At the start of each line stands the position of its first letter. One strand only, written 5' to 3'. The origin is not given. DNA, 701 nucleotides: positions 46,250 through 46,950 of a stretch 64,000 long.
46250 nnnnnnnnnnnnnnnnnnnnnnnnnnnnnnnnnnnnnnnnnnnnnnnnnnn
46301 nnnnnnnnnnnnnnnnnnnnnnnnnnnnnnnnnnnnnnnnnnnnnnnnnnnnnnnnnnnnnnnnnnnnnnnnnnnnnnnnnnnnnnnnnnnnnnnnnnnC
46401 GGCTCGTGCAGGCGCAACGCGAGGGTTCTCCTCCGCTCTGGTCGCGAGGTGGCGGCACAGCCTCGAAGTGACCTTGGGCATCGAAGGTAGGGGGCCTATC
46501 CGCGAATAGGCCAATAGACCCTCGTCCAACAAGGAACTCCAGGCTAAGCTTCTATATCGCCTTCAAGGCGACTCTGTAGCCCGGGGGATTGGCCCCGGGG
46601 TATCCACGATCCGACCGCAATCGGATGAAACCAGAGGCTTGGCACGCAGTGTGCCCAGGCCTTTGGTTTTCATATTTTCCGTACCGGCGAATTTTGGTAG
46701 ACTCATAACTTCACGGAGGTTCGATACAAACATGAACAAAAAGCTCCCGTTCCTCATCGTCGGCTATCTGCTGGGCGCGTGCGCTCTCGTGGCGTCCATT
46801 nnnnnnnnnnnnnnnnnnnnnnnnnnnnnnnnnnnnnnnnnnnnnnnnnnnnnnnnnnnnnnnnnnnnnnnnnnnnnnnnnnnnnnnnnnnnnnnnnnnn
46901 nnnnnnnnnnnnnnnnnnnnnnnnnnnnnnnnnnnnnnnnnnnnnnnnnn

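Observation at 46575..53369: Two copies of an unrecognised leader element with a covarying hairpin and downstream terminator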

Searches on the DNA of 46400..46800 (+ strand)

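Call 5: search_rna_families(source=window, start=46400, end=46800, threshold=evalue, max_evalue=10, show_alignments=3)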
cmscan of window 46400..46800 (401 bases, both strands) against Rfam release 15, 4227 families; matches with E-value up to 10: 4.
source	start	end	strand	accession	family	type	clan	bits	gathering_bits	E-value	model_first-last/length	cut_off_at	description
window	46569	46639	+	RF03165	2dG-II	Cis-reg; riboswitch;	CL00123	83.8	60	1.7e-22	1-71/71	no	2dG-II purine riboswitch aptamer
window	46575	46615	-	RF03058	sul1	Cis-reg; riboswitch;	-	22.4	36.2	0.051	1-56/56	no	sul1 RNA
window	46525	46610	+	RF00989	mir-492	Gene; miRNA;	-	15.5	76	0.78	1-75/75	no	mir-492 microRNA precursor family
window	46414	46465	-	RF00525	Flavivirus_DB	Cis-reg;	-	12.6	41.5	7.3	1-72/72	no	Flavivirus DB element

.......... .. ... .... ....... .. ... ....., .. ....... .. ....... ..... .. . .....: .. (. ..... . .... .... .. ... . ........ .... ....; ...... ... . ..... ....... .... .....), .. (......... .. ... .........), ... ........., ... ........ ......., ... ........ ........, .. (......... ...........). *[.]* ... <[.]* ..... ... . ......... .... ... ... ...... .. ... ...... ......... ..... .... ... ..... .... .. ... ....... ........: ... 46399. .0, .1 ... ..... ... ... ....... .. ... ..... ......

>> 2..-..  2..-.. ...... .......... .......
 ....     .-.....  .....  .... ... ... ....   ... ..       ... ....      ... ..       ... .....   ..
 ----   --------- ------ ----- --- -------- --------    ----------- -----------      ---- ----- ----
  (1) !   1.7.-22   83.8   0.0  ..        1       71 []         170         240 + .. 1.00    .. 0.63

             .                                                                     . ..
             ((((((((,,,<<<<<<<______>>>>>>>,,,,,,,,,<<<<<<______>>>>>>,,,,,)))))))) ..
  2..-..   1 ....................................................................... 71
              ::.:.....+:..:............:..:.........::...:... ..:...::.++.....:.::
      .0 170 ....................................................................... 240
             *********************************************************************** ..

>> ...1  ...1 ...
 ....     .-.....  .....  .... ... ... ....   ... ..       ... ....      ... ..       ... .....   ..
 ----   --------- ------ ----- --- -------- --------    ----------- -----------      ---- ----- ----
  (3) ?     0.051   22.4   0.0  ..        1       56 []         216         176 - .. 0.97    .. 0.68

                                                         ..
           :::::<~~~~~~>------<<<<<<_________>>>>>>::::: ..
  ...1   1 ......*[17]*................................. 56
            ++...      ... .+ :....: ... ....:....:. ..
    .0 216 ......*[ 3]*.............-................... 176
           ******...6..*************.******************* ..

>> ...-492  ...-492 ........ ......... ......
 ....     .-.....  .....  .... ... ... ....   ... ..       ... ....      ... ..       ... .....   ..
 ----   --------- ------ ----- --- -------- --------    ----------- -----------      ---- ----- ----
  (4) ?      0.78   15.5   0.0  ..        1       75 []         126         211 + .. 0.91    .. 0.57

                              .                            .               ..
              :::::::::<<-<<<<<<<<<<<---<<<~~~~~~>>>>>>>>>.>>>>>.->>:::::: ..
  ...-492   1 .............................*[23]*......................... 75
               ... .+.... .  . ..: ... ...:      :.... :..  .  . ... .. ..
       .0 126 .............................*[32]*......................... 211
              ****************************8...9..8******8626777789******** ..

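Call 83: build_rna_model(alignment_id=A2, structure=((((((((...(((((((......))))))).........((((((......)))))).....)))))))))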
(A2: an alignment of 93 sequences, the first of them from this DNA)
Model R1 built from alignment A2 (93 sequences, 71 columns); structure: as given.
model positions 71; base pairs 21; branch points 1; effective number of sequences 2.53; information 0.793 bits per position. Calibrated on 0.2 Mb of random sequence (short: E-values are rough).
structure used (alignment columns):
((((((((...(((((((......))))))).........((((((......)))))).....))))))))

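Call 84: search_with_rna_model(model_id=R1, sources=[window, L013, L017, L091, L106, L120, L121, L123, L126, L127, L128, L129, L132, L133, L135, L136, L138, L140, L141, L142, L143, L145, L146, L147, L149, L150, L151, L152, L153, L154, L156, L157, L160, L161, L162, L163, L164, L165, L167, L168, L170, L171, L174, L175, L177, L178, L179, L180, L181, L182, L183, L186, L187, L188, L189, L190, L191, L192, L193, L196, L197, L198, L200, L201, L203, L204, L205, L206, L208, L209, L211, L212, L213, L216, L218, L220, L223, L224, L225, L226, L227, L231, L233, L235, L236, L237, L238, L239, L240, L155, L158, L159, L166, L169, L172, L184, L195, L199, L202, L215], max_evalue=0.001)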
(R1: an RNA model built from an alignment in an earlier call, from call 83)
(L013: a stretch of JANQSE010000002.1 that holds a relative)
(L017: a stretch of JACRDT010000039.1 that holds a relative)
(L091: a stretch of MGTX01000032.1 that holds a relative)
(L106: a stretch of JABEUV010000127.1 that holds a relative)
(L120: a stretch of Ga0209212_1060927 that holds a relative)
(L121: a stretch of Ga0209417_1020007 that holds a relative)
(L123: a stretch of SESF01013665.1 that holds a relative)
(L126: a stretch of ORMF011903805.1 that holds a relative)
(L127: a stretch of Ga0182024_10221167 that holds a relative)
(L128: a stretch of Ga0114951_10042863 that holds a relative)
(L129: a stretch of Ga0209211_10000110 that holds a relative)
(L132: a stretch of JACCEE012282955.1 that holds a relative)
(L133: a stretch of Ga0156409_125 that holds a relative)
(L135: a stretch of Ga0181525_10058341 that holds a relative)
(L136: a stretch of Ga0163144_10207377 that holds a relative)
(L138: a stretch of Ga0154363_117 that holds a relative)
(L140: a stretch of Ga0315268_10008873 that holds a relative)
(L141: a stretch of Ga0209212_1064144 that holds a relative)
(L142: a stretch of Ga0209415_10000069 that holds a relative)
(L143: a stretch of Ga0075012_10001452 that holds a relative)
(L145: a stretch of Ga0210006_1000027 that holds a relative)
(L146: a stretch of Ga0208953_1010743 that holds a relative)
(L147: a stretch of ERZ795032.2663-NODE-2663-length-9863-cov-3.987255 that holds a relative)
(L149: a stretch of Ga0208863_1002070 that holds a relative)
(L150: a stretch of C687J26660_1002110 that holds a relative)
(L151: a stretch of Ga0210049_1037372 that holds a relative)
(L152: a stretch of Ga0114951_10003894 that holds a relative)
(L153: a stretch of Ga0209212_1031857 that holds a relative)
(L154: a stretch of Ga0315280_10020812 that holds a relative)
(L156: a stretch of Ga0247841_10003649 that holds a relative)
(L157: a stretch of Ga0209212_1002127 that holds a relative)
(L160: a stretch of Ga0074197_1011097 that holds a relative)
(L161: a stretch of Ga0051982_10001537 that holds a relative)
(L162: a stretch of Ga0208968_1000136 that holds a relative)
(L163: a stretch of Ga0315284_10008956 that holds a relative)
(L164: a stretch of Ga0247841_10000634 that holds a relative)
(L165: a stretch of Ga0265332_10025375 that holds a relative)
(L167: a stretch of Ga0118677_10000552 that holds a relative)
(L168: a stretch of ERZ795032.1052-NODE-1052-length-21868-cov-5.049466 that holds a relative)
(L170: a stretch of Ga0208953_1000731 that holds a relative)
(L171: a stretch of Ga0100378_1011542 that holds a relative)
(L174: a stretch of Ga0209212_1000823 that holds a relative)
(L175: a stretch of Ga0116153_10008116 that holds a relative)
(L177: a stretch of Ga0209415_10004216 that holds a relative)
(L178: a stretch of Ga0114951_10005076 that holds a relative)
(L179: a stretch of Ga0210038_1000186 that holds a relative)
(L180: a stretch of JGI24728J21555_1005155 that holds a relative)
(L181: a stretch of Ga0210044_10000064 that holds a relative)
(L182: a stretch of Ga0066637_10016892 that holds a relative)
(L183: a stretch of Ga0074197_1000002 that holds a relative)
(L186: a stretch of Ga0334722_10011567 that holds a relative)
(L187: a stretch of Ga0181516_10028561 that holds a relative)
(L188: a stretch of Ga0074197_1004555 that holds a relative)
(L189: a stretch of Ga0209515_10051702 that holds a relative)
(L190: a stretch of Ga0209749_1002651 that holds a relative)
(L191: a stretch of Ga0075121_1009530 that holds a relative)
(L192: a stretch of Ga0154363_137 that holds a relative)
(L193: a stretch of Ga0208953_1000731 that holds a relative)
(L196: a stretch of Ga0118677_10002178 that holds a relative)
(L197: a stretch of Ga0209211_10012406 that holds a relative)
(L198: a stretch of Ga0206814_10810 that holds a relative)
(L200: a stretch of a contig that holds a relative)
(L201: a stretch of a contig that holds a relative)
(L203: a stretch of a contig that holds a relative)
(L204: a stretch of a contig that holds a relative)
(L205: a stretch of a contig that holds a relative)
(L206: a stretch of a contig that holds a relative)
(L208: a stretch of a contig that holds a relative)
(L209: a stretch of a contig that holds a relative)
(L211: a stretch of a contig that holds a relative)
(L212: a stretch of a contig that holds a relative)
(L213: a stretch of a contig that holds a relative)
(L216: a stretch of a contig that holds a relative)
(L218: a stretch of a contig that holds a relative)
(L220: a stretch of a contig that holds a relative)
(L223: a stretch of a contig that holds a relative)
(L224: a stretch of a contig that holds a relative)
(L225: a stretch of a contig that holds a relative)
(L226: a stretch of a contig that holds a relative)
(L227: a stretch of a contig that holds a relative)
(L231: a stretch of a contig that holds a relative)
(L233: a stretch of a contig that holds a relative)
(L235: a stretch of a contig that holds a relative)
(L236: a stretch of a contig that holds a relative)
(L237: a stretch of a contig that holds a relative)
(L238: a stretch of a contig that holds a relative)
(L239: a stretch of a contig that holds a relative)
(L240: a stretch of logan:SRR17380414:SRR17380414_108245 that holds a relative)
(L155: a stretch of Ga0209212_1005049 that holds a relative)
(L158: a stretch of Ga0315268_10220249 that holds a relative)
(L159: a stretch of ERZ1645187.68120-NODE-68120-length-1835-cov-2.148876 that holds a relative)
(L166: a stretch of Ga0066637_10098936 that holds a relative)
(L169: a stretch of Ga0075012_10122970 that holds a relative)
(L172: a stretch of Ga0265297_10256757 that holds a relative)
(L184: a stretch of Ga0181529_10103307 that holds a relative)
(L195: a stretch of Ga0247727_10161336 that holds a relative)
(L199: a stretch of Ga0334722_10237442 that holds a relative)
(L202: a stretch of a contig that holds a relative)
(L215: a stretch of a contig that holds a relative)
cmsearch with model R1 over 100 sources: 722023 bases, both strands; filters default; matches with E-value up to 0.001: 105.
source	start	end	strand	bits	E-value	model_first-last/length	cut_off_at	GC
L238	1631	1701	-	93.3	2e-21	1-71/71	no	0.58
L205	3182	3252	+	92.1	4.2e-21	1-71/71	no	0.55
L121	1721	1791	+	91.9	4.8e-21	1-71/71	no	0.54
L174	157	227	-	91.9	4.8e-21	1-71/71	no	0.54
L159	257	327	+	91.9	4.8e-21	1-71/71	no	0.54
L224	2832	2902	-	91.6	5.9e-21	1-71/71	no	0.56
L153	3614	3684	-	91.6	5.9e-21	1-71/71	no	0.54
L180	2456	2526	+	91.5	6.1e-21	1-71/71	no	0.52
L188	3931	4001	-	91.5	6.1e-21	1-71/71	no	0.52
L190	5481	5551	+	91.5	6.1e-21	1-71/71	no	0.52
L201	231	301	-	91.5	6.1e-21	1-71/71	no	0.52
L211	4493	4563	-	91.5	6.1e-21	1-71/71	no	0.52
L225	1172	1242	+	91.5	6.1e-21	1-71/71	no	0.52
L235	7288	7358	-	91.5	6.1e-21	1-71/71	no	0.52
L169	207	277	+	91.5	6.1e-21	1-71/71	no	0.52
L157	2016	2086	-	91.3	7e-21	1-71/71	no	0.49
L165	619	689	-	91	8.7e-21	1-71/71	no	0.55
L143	1608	1678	+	90.8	9.5e-21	1-71/71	no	0.55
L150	4553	4623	-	90.8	9.5e-21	1-71/71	no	0.55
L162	4122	4192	+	90.8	9.5e-21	1-71/71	no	0.55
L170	4455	4525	-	90.8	9.5e-21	1-71/71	no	0.55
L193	5583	5653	-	90.8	9.5e-21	1-71/71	no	0.55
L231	10138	10208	-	90.8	9.5e-21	1-71/71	no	0.55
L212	1913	1983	+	90.8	9.6e-21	1-71/71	no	0.55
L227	10790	10860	+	90.8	9.6e-21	1-71/71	no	0.55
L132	10091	10161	+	90.7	1e-20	1-71/71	no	0.58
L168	8364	8434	+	90.7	1e-20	1-71/71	no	0.55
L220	11626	11696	+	90.3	1.3e-20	1-71/71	no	0.55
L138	6936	7006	+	89.7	1.9e-20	1-71/71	no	0.51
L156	13894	13964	-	89.3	2.3e-20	1-71/71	no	0.59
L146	2109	2179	-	89.2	2.6e-20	1-71/71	no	0.56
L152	7182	7252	-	89.2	2.6e-20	1-71/71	no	0.56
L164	1424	1494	-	89.2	2.6e-20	1-71/71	no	0.56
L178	251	321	+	89.2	2.6e-20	1-71/71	no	0.56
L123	2027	2097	-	89.1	2.6e-20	1-71/71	no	0.58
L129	3213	3283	+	89.1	2.8e-20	1-71/71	no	0.52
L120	2235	2305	-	89.1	2.8e-20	1-71/71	no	0.54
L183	8567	8637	-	89.1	2.8e-20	1-71/71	no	0.54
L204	3529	3599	-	89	2.9e-20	1-71/71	no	0.51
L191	3990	4060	-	88.8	3.2e-20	1-71/71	no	0.52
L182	324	394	-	88.6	3.6e-20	1-71/71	no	0.49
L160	298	368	+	88.2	4.7e-20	1-71/71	no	0.54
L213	2579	2649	-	88.1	5e-20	1-71/71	no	0.52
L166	236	306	+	87.3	8.3e-20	1-71/71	no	0.54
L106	3855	3925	-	86.9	1.1e-19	1-71/71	no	0.69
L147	2004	2074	+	86.8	1.1e-19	1-71/71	no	0.55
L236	5167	5237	+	86.8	1.1e-19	1-71/71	no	0.55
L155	352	422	+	86.6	1.3e-19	1-71/71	no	0.52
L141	2396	2466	-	86.5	1.3e-19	1-71/71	no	0.61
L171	3288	3358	-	86.4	1.4e-19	1-71/71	no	0.56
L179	3552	3622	-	86.4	1.4e-19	1-71/71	no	0.56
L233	4593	4663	-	86.4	1.4e-19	1-71/71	no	0.56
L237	10687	10757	-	86.4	1.4e-19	1-71/71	no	0.56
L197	597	667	+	85.6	2.3e-19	1-71/71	no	0.54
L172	1088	1158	-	85.5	2.4e-19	1-71/71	no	0.68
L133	3369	3439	-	85.3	2.8e-19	1-71/71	no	0.52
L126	1643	1713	+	85.2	3e-19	1-71/71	no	0.63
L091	193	263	+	84.9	3.6e-19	1-71/71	no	0.61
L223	4929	4999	+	84.9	3.6e-19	1-71/71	no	0.61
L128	1249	1319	-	84.5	4.5e-19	1-71/71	no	0.69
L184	871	941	+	84.5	4.5e-19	1-71/71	no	0.69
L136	872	942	+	84.4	4.8e-19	1-71/71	no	0.68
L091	6560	6630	-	84.4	5e-19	1-71/71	no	0.61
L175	212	282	+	84.4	5e-19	1-71/71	no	0.59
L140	6046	6116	-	84.2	5.4e-19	1-71/71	no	0.61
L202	186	256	+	84.2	5.5e-19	1-71/71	no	0.63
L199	174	244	+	84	6.4e-19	1-71/71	no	0.63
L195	1242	1312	+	83.9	6.7e-19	1-71/71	no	0.66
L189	2421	2491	+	83.9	6.7e-19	1-71/71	no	0.65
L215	82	152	+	83.7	7.5e-19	1-71/71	no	0.55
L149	5699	5769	+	83.7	7.7e-19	1-71/71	no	0.63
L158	1111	1181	-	83.6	7.8e-19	1-71/71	no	0.65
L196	12492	12562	-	83.5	8.7e-19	1-71/71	no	0.63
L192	994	1064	-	83.3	9.9e-19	1-71/71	no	0.63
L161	5669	5739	-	83.2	1.1e-18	1-71/71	no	0.59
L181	4066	4136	-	83.2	1.1e-18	1-71/71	no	0.59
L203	1646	1716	+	83.2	1.1e-18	1-71/71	no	0.59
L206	4057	4127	+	82.7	1.4e-18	1-71/71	no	0.63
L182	2588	2658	-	82.6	1.5e-18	1-71/71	no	0.56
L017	4158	4228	+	82.5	1.6e-18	1-71/71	no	0.7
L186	3257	3327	-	82.4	1.6e-18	1-71/71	no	0.63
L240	857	927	+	82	2.2e-18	1-71/71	no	0.66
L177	5841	5911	-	81.8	2.4e-18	1-71/71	no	0.61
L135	276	346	+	81.4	3.1e-18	1-71/71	no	0.66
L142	1152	1222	+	81.1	3.8e-18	1-71/71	no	0.63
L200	4194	4264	+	81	3.9e-18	1-71/71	no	0.63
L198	755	825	-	81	4.1e-18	1-71/71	no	0.59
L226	3868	3938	+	79.5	1e-17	1-71/71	no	0.59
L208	2040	2110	+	79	1.3e-17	1-71/71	no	0.63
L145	2307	2377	-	78.3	2.1e-17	1-71/71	no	0.66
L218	2238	2308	-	78.3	2.1e-17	1-71/71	no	0.66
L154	4310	4380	+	77.9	2.7e-17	1-71/71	no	0.59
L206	9993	10063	-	77.3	4e-17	1-71/71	no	0.65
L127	1438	1508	-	76.9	5e-17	1-71/71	no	0.68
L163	10741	10811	-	76.7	5.5e-17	1-71/71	no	0.62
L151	2608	2678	-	74.8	1.8e-16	1-71/71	no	0.52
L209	7656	7726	+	74.6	2e-16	1-71/71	no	0.58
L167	1382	1452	-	74.3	2.4e-16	1-71/71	no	0.69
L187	2258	2328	-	73.3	4.7e-16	1-71/71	no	0.58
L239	9127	9197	-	71.2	1.6e-15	1-71/71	no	0.59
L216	296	366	+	68.4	9.4e-15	1-71/71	no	0.63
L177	10331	10403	+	61.4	7e-13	1-71/71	no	0.66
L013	3934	4006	-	51.3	3.5e-10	1-71/71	no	0.49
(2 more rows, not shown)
